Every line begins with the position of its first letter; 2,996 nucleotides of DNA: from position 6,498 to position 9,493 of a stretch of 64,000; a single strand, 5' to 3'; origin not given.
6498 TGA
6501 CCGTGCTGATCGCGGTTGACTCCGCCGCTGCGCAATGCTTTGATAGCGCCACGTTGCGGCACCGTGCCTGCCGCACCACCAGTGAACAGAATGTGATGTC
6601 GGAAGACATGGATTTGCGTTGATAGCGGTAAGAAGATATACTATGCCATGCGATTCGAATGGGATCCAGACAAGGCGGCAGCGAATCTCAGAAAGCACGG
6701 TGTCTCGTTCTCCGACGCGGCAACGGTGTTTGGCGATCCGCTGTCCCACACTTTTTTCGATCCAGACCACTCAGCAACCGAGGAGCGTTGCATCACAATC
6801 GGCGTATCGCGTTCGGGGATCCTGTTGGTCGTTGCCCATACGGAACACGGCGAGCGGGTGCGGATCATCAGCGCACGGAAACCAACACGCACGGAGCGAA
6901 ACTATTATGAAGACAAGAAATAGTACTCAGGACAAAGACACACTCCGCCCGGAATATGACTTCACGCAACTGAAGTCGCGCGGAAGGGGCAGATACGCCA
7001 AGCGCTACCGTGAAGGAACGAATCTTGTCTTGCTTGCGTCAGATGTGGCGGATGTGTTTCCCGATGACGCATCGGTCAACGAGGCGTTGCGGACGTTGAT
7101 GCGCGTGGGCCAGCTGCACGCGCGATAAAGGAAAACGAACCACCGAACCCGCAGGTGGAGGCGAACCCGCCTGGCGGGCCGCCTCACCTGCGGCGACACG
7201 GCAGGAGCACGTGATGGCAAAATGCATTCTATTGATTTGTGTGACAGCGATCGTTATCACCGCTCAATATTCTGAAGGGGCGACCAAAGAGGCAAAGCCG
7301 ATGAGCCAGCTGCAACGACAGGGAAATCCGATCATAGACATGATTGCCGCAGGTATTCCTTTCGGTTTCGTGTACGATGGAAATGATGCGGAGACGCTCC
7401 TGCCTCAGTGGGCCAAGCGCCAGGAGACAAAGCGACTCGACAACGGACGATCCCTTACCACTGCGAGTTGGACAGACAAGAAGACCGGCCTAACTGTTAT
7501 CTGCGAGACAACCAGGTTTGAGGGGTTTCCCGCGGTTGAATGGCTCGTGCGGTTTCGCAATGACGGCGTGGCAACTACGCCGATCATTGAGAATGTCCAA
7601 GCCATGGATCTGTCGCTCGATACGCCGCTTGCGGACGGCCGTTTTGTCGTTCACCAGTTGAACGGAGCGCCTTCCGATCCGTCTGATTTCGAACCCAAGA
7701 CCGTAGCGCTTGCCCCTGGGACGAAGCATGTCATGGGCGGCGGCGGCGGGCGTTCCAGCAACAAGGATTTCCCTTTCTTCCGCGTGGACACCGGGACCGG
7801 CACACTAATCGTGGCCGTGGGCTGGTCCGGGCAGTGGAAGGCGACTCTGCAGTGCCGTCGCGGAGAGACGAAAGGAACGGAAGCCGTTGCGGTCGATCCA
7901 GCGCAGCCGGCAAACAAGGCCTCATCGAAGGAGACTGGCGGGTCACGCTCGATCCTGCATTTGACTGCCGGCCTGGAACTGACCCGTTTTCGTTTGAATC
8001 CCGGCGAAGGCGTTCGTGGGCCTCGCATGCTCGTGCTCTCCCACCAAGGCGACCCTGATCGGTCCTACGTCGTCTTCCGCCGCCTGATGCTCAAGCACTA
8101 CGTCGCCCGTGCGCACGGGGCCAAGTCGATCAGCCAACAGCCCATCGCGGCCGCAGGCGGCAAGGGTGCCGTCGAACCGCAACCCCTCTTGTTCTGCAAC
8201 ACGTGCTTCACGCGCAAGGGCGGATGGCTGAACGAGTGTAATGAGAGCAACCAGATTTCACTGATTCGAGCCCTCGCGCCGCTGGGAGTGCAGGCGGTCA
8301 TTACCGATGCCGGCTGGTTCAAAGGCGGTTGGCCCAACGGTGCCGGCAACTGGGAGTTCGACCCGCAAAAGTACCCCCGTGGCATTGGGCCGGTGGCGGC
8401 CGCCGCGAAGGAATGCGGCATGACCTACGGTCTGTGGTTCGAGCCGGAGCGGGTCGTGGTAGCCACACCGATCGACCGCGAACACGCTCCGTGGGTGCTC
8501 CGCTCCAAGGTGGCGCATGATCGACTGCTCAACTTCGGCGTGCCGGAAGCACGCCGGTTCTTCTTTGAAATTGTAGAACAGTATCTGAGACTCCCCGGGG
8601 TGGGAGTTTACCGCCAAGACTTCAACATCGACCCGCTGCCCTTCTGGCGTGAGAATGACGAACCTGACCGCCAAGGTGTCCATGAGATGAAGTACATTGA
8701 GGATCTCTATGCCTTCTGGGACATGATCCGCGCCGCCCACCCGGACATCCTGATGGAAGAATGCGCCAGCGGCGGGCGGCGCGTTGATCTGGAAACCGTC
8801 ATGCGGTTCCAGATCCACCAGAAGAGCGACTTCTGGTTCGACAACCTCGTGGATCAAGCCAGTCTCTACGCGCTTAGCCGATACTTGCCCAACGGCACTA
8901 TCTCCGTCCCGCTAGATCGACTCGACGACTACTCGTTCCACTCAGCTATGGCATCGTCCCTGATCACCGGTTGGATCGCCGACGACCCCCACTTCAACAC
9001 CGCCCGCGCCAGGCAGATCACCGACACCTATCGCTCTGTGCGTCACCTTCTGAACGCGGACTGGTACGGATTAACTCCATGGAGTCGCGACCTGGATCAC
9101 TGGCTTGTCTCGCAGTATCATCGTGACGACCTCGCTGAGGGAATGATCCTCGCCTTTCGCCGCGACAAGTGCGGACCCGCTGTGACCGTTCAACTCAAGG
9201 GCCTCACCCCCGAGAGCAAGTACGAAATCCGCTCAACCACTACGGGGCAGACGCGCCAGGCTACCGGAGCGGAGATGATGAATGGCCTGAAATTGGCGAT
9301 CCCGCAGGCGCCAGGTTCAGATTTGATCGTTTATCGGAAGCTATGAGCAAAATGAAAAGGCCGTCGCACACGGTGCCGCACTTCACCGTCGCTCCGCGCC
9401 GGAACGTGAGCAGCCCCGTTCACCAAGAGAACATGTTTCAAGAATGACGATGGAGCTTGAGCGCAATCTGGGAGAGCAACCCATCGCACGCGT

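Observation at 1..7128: AT-rich accessory island: helical-repeat giant, HEPN-like protein, TM-ankyrin protein and BrnT/BrnA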

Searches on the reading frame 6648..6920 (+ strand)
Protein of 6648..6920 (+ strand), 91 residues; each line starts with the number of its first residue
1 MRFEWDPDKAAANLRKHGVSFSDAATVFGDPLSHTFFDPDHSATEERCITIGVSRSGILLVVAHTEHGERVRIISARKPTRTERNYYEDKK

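Call 6: search_protein_families(library=pfam, proteins=[window:6648-6920:+], max_evalue=0.01)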
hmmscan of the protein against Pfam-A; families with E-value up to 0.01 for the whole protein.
window:6648-6920:+ (91 aa): 1 family
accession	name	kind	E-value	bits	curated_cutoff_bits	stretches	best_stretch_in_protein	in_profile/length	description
PF04365.19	BrnT_toxin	-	9.6e-28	96.8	34.5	1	5-83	1-77/77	Ribonuclease toxin, BrnT, of type II toxin-antitoxin system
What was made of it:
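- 6648..6923 (+): BrnT-family type II toxin (RelE-fold ribonuclease family), 91 aa. PF04365 BrnT_toxin E=9.6e-28, 96.8 bits against a cut-off of 34.5 (call 6).
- Checked: BrnT at 6648-6923 scores 96.8 bits on PF04365, above the 34.5-bit cut-off (call 6).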

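Call 7: search_protein_families(library=padloc, proteins=[window:6648-6920:+], max_evalue=0.1)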
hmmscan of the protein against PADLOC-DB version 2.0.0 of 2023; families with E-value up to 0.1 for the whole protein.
window:6648-6920:+ (91 aa): 0 families

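Call 8: search_protein_families(library=ncbifam, proteins=[window:6648-6920:+], max_evalue=0.1)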
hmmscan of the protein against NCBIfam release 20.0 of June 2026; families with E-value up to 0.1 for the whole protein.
window:6648-6920:+ (91 aa): 0 families

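Call 101: search_solved_structures(query=window:6648-6920:+, max_evalue=0.01, show_alignments=1)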
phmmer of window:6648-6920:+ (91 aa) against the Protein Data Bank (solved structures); distinct sequences matched with E-value up to 0.01: 1.
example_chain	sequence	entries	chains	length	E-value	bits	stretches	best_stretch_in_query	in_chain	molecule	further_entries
7vd7_A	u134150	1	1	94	5.2e-17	64.9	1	1-88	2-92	toxin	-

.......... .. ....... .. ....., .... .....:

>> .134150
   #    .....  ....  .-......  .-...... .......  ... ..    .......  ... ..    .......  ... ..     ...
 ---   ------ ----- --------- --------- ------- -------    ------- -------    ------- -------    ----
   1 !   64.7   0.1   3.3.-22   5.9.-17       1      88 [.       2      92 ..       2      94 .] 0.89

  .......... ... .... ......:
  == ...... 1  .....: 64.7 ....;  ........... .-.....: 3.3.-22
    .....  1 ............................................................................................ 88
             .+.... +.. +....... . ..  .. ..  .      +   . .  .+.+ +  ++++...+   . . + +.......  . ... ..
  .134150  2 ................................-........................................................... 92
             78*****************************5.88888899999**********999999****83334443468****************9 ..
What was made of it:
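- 6648..6923 (+): PDB 7vd7_A 'toxin' E=5.2e-17 over the full length (call 101).
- On BrnT/BrnA toxin-antitoxin: 7vd7_A scores 5.2e-17 (call 101).
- Closest known: BrnT/BrnA type II toxin-antitoxin. Same: The toxin matches PF04365 well above threshold and matches a solved BrnT-family toxin, 7VD7 (calls 6, 101).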

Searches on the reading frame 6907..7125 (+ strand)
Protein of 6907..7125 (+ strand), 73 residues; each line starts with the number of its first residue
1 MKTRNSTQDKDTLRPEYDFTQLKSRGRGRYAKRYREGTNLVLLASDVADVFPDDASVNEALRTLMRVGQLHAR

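Call 6: search_protein_families(library=pfam, proteins=[window:6907-7125:+], max_evalue=0.01)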
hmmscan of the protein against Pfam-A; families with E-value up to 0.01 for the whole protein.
window:6907-7125:+ (73 aa): 0 families

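Call 7: search_protein_families(library=padloc, proteins=[window:6907-7125:+], max_evalue=0.1)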
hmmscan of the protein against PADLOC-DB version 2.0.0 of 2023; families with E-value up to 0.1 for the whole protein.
window:6907-7125:+ (73 aa): 0 families

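Call 8: search_protein_families(library=ncbifam, proteins=[window:6907-7125:+], max_evalue=0.1)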
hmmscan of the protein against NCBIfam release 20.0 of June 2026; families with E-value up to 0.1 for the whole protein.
window:6907-7125:+ (73 aa): 0 families

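Call 57: search_protein_families(library=pfam, proteins=[window:6907-7125:+], max_evalue=10)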
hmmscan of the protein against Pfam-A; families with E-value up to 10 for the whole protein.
window:6907-7125:+ (73 aa): 0 families

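Call 59: search_dna_similar(query=window:6907-7125:+, collection=plasmids, mode=protein, max_evalue=0.001, max_rows=15)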
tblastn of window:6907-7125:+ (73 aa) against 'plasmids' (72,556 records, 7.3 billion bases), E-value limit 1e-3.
Records with a match: 1; places in all: 1; records where one place covers at least 80% of the query: 1.
Best place of each record, by identity: <60% 1.
By first word of the organism name: Kovacikia 1.
By predicted mobility (MOB-suite, as given by PLSDB): non-mobilizable 1.
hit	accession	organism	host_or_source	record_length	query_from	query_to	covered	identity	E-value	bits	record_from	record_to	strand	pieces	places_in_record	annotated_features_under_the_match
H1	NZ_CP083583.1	Kovacikia minuta CCNUW1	cell culture,fresh water lake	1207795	11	69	81%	49.2%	6e-10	60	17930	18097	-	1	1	record has no annotation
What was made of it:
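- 6907..7128 (+): 73-aa ORF overlapping brnT by 17 nt. It is the presumed cognate antitoxin by position, but it matched no BrnA model or any other model. One tblastn relative exists in a cyanobacterial plasmid (call 59).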

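Call 100: search_solved_structures(query=window:6907-7125:+, max_evalue=10, show_alignments=2)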
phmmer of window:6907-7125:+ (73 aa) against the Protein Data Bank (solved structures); distinct sequences matched with E-value up to 10: 10.
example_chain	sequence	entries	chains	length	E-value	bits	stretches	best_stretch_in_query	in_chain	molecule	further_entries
8tl7_A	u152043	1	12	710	0.19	15.4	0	4-48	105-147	Computationally designed protein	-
8f6r_A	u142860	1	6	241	0.29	14.8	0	34-66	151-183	De novo designed oligomeric protein C6-79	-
5cwp_A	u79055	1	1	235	0.4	14.4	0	34-66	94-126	Designed helical repeat protein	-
6xss_A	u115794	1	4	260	0.58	13.9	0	29-66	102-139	C4_nat_HFuse-7900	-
5yxn_B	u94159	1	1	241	0.94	13.2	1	10-60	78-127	T cell receptor beta chain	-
7ane_M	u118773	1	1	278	0.98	13.1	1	20-68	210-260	uL22m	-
7aih_M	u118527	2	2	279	0.99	13.1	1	20-68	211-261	uL22m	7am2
5jzi_E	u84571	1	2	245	1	13.1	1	10-60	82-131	HCV1406 TCR beta chain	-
8d5p_B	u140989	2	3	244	1.5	12.6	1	24-60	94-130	TCR-beta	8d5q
4qrp_E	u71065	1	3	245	1.5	12.6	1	24-60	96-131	DD31 TCR beta chain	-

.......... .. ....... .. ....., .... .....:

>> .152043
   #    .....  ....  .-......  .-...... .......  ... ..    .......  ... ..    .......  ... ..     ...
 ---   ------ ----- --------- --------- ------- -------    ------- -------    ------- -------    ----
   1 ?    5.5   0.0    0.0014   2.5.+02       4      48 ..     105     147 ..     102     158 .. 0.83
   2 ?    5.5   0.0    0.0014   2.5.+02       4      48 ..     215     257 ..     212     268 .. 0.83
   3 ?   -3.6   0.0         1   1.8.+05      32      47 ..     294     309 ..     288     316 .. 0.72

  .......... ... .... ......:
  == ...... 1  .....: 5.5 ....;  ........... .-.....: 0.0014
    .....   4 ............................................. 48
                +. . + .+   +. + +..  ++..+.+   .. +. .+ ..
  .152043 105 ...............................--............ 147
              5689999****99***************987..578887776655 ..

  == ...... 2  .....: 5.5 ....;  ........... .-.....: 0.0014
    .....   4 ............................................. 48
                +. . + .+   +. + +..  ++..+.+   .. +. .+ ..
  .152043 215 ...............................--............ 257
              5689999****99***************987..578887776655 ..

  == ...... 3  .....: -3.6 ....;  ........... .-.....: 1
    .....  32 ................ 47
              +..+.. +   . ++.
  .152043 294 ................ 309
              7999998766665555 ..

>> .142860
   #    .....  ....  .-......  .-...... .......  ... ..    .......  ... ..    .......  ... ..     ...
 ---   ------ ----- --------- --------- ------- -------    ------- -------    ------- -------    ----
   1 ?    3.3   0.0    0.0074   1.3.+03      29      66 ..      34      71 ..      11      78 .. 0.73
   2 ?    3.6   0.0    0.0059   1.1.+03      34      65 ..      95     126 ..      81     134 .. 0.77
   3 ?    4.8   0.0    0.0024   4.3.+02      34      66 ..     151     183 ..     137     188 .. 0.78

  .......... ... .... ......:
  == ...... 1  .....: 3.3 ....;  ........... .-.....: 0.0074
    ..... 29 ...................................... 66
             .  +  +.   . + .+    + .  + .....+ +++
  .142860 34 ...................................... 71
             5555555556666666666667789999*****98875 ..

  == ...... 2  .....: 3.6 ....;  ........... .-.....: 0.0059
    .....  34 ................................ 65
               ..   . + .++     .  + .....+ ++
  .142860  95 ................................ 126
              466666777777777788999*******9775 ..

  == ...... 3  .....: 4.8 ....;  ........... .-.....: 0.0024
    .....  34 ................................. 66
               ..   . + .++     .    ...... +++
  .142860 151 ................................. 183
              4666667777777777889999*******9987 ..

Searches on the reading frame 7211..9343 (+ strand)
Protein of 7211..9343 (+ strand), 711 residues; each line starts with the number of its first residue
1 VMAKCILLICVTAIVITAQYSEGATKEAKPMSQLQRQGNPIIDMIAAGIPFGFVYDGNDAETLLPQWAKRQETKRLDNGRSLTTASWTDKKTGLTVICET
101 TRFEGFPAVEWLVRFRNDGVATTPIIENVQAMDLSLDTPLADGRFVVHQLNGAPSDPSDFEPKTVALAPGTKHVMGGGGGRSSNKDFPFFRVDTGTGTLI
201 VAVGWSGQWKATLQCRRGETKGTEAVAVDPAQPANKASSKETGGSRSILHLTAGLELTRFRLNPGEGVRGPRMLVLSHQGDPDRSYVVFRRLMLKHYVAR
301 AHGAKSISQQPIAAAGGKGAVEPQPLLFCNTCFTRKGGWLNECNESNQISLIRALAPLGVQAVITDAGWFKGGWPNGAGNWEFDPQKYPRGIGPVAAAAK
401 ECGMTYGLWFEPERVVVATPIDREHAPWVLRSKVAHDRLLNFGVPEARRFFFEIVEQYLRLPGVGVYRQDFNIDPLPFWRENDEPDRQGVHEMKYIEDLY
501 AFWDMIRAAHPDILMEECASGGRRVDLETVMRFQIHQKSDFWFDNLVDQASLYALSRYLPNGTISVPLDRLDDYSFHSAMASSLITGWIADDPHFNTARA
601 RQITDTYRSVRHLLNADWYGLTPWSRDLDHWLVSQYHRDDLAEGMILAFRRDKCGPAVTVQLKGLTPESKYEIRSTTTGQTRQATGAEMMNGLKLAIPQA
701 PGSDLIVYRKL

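Call 6: search_protein_families(library=pfam, proteins=[window:7211-9343:+], max_evalue=0.01)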
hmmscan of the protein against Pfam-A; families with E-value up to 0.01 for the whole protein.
window:7211-9343:+ (711 aa): 3 families
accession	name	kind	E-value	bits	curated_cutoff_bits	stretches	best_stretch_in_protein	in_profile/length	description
PF02065.24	Melibiase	-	3.6e-25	89.1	27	1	344-539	56-259/347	Melibiase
PF16875.11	Glyco_hydro_36N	-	4.2e-05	23.6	27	1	28-215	56-231/253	Glycosyl hydrolase family 36 N-terminal domain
PF16874.11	Glyco_hydro_36C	-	0.0027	18.5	27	1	656-696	28-65/77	Glycosyl hydrolase family 36 C-terminal domain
